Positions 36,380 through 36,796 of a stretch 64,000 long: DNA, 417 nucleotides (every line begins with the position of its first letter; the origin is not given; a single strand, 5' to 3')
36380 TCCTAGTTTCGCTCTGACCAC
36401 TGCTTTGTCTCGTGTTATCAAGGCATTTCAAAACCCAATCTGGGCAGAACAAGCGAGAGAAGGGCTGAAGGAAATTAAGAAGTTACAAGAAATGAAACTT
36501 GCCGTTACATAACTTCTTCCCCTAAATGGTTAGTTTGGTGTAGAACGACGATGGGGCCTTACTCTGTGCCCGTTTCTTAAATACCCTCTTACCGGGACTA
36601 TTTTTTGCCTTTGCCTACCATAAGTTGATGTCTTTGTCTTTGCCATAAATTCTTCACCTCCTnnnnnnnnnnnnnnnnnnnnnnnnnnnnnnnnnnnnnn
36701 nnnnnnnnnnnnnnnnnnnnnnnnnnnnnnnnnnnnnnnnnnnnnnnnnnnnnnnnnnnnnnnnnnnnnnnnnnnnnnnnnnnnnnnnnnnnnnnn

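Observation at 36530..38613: Three-gene operon: TM-anchored Rossmann/TIR-like protein, SMODS/CD-NTase-like nucleotidyltransferase with unexplained C-terminal domain, and coupled 38-aa basic peptide. Possible uncharacterised CBASS-like signalling/defence system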

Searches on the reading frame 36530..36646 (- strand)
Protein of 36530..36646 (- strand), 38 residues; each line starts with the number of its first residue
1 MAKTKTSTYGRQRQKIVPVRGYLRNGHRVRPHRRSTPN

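Call 3: search_protein_families(library=pfam, proteins=[window:36530-36646:-], max_evalue=0.1)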
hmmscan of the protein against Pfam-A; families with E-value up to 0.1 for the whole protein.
window:36530-36646:- (38 aa): 0 families

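Call 4: search_protein_families(library=padloc, proteins=[window:36530-36646:-], max_evalue=0.1)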
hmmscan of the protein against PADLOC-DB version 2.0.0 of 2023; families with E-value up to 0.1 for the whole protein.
window:36530-36646:- (38 aa): 0 families

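Call 7: search_protein_families(library=ncbifam, proteins=[window:36530-36646:-], max_evalue=0.1)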
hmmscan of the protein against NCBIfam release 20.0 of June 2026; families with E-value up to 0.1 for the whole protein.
window:36530-36646:- (38 aa): 0 families

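Call 47: search_protein_representatives(protein=window:36530-36646:-)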
Query: 38 residues. Proteins with E-value up to 0.001 (for the whole library): 16; up to 1e-10: 0; up to 1e-30: 0. The best 16 are listed.
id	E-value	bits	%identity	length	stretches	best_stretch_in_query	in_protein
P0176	3.1e-07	44.9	71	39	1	1-38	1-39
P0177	1.4e-06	42.9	74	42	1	1-38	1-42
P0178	6.5e-06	40.9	63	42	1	1-38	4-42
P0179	3.3e-05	38.8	69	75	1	3-38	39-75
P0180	3.4e-05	38.8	54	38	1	1-37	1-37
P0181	5.5e-05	38.1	57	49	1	1-37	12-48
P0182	1.8e-04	36.6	63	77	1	1-38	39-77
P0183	2.0e-04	36.4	38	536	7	13-34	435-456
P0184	2.1e-04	36.4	61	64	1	1-38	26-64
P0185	2.5e-04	36.1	55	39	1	1-38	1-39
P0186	2.6e-04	36.1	63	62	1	1-38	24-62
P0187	3.7e-04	35.6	63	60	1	1-38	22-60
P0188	4.0e-04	35.5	63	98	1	1-38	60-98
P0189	4.2e-04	35.4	61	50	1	1-38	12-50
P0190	4.7e-04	35.3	63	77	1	1-38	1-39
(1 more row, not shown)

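Call 49: find_encoding_contigs(protein=P0176, flank=4000, max_places=4)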
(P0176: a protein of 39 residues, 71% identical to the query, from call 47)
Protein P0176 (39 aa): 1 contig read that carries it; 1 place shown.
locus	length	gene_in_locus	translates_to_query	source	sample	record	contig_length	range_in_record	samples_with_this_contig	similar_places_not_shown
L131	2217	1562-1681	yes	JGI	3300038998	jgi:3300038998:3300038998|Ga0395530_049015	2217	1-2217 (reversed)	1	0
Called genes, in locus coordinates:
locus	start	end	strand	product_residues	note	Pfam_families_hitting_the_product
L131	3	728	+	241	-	?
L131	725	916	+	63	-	PF07295:DUF1451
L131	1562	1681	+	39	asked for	-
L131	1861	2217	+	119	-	?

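Call 50: find_encoding_contigs(protein=window:36530-36646:-, flank=4000, max_places=4)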
Protein window:36530-36646:- (38 aa): no gene with exactly this product is on record in the collection.

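Call 51: find_encoding_contigs(protein=P0177, flank=5000, max_places=4)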
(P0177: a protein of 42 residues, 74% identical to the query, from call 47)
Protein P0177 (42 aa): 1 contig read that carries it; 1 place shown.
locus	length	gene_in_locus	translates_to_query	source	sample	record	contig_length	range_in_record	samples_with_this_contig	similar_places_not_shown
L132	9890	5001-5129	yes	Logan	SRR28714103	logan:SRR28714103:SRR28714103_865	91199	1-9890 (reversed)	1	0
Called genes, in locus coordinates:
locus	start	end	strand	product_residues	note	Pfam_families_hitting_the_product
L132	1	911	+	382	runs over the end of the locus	PF06224:AlkZ-like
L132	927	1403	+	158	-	PF02590:SPOUT_MTase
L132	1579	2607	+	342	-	PF00004:AAA, PF07728:AAA_5 (faint)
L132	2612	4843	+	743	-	PF00082:Peptidase_S8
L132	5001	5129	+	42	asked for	-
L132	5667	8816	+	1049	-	PF00149:Metallophos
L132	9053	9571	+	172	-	PF13302:Acetyltransf_3, PF00583:Acetyltransf_1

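Call 52: find_encoding_contigs(protein=P0178, flank=5000, max_places=4)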
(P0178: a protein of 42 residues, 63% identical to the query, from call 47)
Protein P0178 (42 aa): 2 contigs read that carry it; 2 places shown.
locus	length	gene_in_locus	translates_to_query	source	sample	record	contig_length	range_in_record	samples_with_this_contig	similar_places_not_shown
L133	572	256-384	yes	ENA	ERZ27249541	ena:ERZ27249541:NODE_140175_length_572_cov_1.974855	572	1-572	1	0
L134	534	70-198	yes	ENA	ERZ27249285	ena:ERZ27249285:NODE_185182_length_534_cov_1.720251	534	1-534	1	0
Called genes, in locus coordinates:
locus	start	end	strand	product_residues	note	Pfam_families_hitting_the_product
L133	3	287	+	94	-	?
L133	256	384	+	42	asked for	-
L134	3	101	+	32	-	?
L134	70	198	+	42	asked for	-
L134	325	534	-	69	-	?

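Call 53: find_encoding_contigs(protein=P0180, flank=5000, max_places=4)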
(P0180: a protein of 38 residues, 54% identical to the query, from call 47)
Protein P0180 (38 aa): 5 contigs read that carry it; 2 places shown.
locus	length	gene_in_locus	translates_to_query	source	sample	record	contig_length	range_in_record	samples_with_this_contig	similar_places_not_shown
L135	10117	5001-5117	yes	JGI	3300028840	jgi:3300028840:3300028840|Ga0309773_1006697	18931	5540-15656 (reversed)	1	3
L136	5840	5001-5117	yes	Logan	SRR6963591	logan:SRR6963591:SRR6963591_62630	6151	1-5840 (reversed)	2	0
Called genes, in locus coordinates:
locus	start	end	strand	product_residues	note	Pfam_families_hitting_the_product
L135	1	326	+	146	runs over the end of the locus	PF06966:DUF1295, PF04191:PEMT, PF04140:ICMT (weak)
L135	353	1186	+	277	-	-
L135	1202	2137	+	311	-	-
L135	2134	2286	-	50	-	-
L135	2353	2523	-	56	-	-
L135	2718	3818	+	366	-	-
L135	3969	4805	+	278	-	-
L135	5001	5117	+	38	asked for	-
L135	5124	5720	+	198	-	-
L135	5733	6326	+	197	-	-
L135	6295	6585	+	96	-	-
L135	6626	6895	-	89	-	PF04026:SpoVG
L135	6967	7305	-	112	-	-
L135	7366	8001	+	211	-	PF00326:Peptidase_S9 (faint), PF01738:DLH, PF12146:Hydrolase_4 (faint), PF20408:Abhydrolase_11, PF00561:Abhydrolase_1, PF02129:Peptidase_S15 (faint), PF08840:BAAT_C (faint)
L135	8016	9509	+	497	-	PF01266:DAO (faint), PF01593:Amino_oxidase, PF07992:Pyr_redox_2 (faint), PF13450:NAD_binding_8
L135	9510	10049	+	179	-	PF01625:PMSR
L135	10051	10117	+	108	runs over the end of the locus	PF11196:DUF2834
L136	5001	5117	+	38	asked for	-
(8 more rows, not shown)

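Call 54: find_encoding_contigs(protein=P0185, flank=5000, max_places=4)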
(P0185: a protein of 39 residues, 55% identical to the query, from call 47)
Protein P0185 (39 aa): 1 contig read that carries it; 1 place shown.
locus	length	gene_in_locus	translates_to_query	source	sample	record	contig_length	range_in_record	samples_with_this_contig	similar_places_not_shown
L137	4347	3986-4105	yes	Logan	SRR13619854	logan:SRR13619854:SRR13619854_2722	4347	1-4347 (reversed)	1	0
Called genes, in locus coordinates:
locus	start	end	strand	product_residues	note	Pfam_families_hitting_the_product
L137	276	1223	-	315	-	-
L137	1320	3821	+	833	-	PF24883:NPHP3_N (faint), PF05729:NACHT (weak)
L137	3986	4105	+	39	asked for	-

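Call 55: find_encoding_contigs(protein=P0184, flank=6000, max_places=4)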
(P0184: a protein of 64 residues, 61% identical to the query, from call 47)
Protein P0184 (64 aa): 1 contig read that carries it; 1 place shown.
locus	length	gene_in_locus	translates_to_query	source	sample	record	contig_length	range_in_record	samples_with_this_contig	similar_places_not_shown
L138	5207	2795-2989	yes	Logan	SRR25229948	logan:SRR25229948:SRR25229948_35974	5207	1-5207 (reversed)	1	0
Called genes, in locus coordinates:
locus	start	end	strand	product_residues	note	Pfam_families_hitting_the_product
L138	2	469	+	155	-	?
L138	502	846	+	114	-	PF06356:DUF1064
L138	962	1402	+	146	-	-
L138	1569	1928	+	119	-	PF12844:HTH_19 (faint)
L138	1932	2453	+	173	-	PF06114:Peptidase_M78 (weak)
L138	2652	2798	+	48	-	-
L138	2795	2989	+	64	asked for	-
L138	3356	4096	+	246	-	PF01555:N6_N4_Mtase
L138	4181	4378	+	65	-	-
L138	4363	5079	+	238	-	-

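Call 56: find_encoding_contigs(protein=P0186, flank=6000, max_places=4)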
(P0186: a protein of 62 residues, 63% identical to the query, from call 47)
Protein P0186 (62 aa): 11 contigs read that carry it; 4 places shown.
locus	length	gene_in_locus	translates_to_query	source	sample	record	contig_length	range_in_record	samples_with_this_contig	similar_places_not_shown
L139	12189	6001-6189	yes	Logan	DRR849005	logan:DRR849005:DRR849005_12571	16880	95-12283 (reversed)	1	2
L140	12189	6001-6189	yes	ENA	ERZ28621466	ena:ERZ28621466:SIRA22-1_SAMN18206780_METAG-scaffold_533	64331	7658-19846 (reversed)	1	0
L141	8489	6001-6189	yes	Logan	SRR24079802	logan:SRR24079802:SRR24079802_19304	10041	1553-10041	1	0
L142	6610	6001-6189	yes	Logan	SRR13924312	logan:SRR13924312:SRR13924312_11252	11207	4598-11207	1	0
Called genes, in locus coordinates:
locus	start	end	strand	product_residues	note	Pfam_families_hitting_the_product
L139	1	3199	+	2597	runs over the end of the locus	?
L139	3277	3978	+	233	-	PF08291:Peptidase_M15_3, PF08239:SH3_3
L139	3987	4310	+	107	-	-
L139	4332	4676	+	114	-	PF04531:Phage_holin_1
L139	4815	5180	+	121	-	PF12844:HTH_19 (faint)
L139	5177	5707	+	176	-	PF06114:Peptidase_M78 (weak)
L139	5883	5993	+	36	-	-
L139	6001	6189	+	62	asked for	-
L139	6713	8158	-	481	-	PF00239:Resolvase, PF07508:Recombinase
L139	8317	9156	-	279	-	PF04383:KilA-N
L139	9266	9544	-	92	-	PF13711:DUF4160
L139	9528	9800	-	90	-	-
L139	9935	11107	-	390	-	-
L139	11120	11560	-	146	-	PF02805:Ada_Zn_binding (faint), PF09811:Yae1_N (faint)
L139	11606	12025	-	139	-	PF06114:Peptidase_M78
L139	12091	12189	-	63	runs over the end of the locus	?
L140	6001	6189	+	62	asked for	-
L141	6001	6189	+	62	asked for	-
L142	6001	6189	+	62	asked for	-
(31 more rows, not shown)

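Call 57: find_encoding_contigs(protein=P0187, flank=6000, max_places=4)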
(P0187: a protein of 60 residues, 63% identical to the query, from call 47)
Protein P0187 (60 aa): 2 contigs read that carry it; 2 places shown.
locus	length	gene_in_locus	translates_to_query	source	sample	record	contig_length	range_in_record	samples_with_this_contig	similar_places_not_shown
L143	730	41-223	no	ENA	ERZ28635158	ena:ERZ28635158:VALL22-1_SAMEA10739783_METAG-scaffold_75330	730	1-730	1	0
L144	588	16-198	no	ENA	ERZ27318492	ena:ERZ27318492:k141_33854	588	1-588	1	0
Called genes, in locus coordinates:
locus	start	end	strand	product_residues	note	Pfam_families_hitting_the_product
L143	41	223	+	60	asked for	-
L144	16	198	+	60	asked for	-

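Call 58: find_encoding_contigs(protein=P0189, flank=6000, max_places=4)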
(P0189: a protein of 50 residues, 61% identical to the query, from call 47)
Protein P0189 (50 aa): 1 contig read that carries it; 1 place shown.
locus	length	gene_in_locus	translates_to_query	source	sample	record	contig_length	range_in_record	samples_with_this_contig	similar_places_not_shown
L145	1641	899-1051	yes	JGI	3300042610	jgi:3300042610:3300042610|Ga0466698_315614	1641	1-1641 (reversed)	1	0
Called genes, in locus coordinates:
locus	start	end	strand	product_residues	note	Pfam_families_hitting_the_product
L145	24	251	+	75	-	-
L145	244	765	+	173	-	PF06114:Peptidase_M78 (faint)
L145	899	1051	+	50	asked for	-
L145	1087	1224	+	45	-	PF07295:DUF1451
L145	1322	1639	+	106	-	?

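Call 61: search_protein_families(library=phrogs, proteins=[window:36530-36646:-, P0176, P0186], max_evalue=0.01)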
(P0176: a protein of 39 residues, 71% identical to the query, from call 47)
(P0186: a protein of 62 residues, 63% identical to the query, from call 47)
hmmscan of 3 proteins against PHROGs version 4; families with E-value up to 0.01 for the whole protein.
window:36530-36646:- (38 aa): 1 family
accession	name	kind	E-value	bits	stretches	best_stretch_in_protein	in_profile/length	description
phrog_21154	-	unknown function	4.4e-05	24.6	1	12-38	16-46/47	-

P0176 (39 aa): 1 family
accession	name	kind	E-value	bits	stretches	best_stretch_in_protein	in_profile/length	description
phrog_21154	-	unknown function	0.0014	19.9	1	12-39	16-46/47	-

P0186 (62 aa): 1 family
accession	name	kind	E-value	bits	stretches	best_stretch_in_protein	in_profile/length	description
phrog_21154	-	unknown function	1.9e-06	29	1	34-62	15-46/47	-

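Call 62: search_protein_families(library=padloc, proteins=[L132:1579-2607:+, L132:2612-4843:+, L137:1320-3821:+, L135:2718-3818:+, L135:3969-4805:+, L135:5124-5720:+, L135:5733-6326:+, L139:4815-5180:+, L139:5177-5707:+, L131:3-728:+], max_evalue=0.001)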
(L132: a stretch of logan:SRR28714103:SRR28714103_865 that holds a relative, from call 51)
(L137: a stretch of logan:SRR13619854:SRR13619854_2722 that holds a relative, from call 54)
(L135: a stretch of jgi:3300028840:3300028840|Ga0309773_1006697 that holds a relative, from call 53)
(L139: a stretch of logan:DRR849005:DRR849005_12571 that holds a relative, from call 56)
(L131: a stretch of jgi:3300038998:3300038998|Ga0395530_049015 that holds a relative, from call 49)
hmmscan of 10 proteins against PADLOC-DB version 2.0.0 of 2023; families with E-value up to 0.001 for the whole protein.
L132:1579-2607:+ (342 aa): 8 families
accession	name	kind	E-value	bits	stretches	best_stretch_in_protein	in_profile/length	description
PDLC02196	IetA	-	9.9e-41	138.4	1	5-341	6-369/374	-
PDLC04232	IetA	-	1.2e-31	108.4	1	99-253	116-266/330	-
PDLC02195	IetA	-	2.3e-29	100.9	1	100-250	138-284/395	-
PDLC04231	IetA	-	9e-20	69.6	1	82-244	100-258/262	-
PDLC00915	TRIP13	-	1.2e-18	65.6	1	103-258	67-236/302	TRIP13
PDLC00914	TRIP13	-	2.1e-14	51.7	1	102-252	74-237/302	TRIP13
PDLC03838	DolB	-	1.4e-09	35.7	1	211-260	283-332/375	-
PDLC04140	mad8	-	0.00025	18.6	1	103-238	31-111/314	mads_8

L132:2612-4843:+ (743 aa): 8 families
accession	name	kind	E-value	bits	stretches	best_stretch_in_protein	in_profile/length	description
PDLC02197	IetS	-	2.6e-63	212.5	1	257-731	244-748/749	-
PDLC02201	IetS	-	2.9e-47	159.4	1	261-645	245-662/781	-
PDLC02199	IetS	-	1.6e-43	146.9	1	250-713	294-804/826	-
PDLC02200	IetS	-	1.9e-25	87.2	1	269-730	268-774/780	-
PDLC04233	IetS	-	5e-12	42.7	1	363-411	413-461/855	-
PDLC02198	IetS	-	8.2e-06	22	0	345-417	331-407/795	-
PDLC04234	IetS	-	1.7e-05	21.2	1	363-411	415-463/656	-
PDLC03014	subtilase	-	3.1e-05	21.6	1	272-521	175-379/391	-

L137:1320-3821:+ (833 aa): 0 families

L135:2718-3818:+ (366 aa): 0 families

L135:3969-4805:+ (278 aa): 0 families

L135:5124-5720:+ (198 aa): 0 families

L135:5733-6326:+ (197 aa): 0 families

L139:4815-5180:+ (121 aa): 2 families
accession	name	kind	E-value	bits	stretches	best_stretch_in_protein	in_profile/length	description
PDLC02926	HTH_VI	-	5.7e-09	34.1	1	5-61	2-58/92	-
PDLC04142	capH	-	6.7e-05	21.9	1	2-114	4-95/103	capH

L139:5177-5707:+ (176 aa): 2 families
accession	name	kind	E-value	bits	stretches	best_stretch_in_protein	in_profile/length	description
PDLC04141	capP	-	5.5e-10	37.1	1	57-149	38-123/242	capP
PDLC03953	RmrA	-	0.00017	18.9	0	80-144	199-249/373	-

L131:3-728:+ (241 aa): 0 families

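Call 82: find_related_loci(query=A5, collection=viral_contigs, flank=5000)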
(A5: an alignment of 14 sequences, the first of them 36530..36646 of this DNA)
Query A5 (38 aa) in viral_contigs; peptide patterns used: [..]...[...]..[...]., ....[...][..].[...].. (x = any residue, [..] = any of these).
132 stretches matched a pattern; 91 encode a relative of the query (tblastn E <= 1e-3); the best 80 are kept; 80 distinct loci.
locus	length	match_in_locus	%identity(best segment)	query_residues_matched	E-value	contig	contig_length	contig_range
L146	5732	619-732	84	1-38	5e-18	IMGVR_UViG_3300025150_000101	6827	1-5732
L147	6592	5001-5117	67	1-38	3e-11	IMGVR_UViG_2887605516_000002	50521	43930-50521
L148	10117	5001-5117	67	1-38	7e-11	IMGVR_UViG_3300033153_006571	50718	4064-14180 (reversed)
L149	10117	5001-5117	62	1-38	2e-10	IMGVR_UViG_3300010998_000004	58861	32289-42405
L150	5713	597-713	64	1-38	4e-10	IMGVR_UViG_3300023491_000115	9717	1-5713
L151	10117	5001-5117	67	1-38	4e-10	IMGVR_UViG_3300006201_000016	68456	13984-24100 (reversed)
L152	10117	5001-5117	64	1-38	3e-10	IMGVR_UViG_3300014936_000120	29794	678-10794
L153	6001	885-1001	64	1-38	6e-10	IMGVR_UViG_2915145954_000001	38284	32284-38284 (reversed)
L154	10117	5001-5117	64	1-38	8e-10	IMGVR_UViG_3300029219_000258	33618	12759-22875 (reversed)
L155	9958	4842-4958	62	1-38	1e-9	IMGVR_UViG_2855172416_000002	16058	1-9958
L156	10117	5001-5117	62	1-38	1e-9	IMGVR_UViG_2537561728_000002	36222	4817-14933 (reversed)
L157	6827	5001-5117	62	1-38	1e-9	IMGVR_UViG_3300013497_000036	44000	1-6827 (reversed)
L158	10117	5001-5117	62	1-38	2e-9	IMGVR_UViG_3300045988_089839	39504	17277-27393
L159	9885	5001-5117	59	1-38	2e-9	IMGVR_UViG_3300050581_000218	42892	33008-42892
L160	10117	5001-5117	67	1-38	2e-9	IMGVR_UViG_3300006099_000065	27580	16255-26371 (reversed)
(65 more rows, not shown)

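Call 88: search_protein_families(library=pfam, proteins=[L146:791-1597:+, L146:1763-2026:+, L146:2460-2729:+, L146:2773-4464:+, L146:4715-5383:+, L139:5883-5993:+, L138:2652-2798:+], max_evalue=0.01)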
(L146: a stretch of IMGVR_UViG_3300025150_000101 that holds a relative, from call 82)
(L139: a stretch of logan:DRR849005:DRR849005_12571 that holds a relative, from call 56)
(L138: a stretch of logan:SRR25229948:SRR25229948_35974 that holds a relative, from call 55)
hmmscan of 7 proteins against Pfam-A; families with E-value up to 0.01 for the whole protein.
L146:791-1597:+ (268 aa): 0 families

L146:1763-2026:+ (87 aa): 0 families

L146:2460-2729:+ (89 aa): 0 families

L146:2773-4464:+ (563 aa): 0 families

L146:4715-5383:+ (222 aa): 3 families
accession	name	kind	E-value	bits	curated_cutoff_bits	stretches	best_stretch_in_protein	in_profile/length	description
PF05707.18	Zot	-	3.3e-08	33.7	20.3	1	1-144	1-147/197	Zonular occludens toxin (Zot)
PF20720.3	nSTAND3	-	0.0014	18.8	27.2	1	3-32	20-49/155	Novel STAND NTPase 3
PF13173.12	AAA_14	-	0.0089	16.5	27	0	2-81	4-74/129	AAA domain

L139:5883-5993:+ (36 aa): 0 families

L138:2652-2798:+ (48 aa): 0 families
